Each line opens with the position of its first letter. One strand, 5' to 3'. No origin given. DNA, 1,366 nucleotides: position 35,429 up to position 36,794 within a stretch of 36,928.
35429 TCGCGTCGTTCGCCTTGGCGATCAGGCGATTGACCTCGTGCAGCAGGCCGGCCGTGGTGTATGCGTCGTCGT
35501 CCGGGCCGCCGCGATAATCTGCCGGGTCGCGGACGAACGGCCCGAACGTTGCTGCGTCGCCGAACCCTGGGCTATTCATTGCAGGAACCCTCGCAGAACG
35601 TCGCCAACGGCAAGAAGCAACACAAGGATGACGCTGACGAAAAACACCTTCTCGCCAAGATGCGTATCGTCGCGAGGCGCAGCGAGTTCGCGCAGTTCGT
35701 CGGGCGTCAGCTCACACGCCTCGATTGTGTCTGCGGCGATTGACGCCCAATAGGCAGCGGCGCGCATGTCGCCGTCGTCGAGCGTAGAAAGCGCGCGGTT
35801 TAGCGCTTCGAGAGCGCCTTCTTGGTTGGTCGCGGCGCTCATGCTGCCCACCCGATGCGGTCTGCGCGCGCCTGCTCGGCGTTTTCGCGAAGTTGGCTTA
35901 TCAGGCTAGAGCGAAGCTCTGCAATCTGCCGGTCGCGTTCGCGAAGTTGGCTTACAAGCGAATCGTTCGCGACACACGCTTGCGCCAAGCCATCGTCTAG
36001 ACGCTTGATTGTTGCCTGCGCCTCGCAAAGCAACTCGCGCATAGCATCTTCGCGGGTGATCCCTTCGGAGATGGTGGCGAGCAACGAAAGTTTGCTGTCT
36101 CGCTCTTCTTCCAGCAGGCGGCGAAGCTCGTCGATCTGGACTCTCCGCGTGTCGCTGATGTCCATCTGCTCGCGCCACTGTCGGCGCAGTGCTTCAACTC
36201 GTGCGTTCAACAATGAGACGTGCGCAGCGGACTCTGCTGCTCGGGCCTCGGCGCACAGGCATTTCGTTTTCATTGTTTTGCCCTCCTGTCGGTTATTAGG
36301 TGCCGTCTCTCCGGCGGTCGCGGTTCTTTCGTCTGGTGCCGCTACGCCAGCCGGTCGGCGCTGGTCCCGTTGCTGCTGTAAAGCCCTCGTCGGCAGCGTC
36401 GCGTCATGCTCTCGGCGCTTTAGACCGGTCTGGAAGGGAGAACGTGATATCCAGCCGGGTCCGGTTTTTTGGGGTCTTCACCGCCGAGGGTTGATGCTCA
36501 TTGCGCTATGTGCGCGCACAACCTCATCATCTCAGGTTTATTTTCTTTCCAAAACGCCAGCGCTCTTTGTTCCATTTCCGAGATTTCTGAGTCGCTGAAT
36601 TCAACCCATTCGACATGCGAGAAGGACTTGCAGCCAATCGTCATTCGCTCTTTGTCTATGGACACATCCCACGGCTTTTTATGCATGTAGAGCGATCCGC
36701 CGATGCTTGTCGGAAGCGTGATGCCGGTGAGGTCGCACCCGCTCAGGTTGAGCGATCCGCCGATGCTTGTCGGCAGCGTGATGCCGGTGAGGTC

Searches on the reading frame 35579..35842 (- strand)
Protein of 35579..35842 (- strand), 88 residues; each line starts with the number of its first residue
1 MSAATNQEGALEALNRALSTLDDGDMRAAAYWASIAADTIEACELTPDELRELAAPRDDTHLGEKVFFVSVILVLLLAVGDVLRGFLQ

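Call 64: search_protein_families(library=pfam, proteins=[window:35579-35842:-], max_evalue=0.1)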
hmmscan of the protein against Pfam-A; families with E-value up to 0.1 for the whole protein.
seq(88 aa): 1 family
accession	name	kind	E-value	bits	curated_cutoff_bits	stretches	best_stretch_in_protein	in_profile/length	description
PF14805.11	THDPS_N_2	-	0.075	13.6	25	1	4-30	19-45/67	Tetrahydrodipicolinate N-succinyltransferase N-terminal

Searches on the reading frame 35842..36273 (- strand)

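Call 64: search_protein_families(library=pfam, proteins=[window:35842-36273:-], max_evalue=0.1)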
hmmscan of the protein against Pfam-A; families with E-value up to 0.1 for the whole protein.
seq(144 aa): 5 families
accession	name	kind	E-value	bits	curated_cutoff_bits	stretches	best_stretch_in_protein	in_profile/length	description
PF24554.1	DUF7603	-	0.029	15.5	27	1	64-133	6-75/110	Domain of unknown function (DUF7603)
PF06810.17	Phage_scaffold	-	0.033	14.6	35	0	83-137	21-77/170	Phage capsid assembly scaffolding protein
PF05672.16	MAP7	-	0.04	14.2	28.5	1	29-139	19-121/153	MAP7 (E-MAP-115) family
PF24026.1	DUF7337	-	0.049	14.2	30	1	96-133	6-43/61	Family of unknown function (DUF7337)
PF04394.19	DUF536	-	0.058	13.7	20.7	0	109-124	3-18/43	Protein of unknown function, DUF536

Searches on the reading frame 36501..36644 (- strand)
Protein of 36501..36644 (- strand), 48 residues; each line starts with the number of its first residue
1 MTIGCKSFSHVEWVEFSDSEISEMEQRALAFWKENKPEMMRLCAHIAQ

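Call 64: search_protein_families(library=pfam, proteins=[window:36501-36644:-], max_evalue=0.1)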
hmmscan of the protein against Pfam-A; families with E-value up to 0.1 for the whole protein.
seq(48 aa): 1 family
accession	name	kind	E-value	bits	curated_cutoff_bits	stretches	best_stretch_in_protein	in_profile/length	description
PF11526.13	Pfc11_Clp1_ID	-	0.045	13.5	24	1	11-23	22-34/43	Pcf11, Clp1-interaction domain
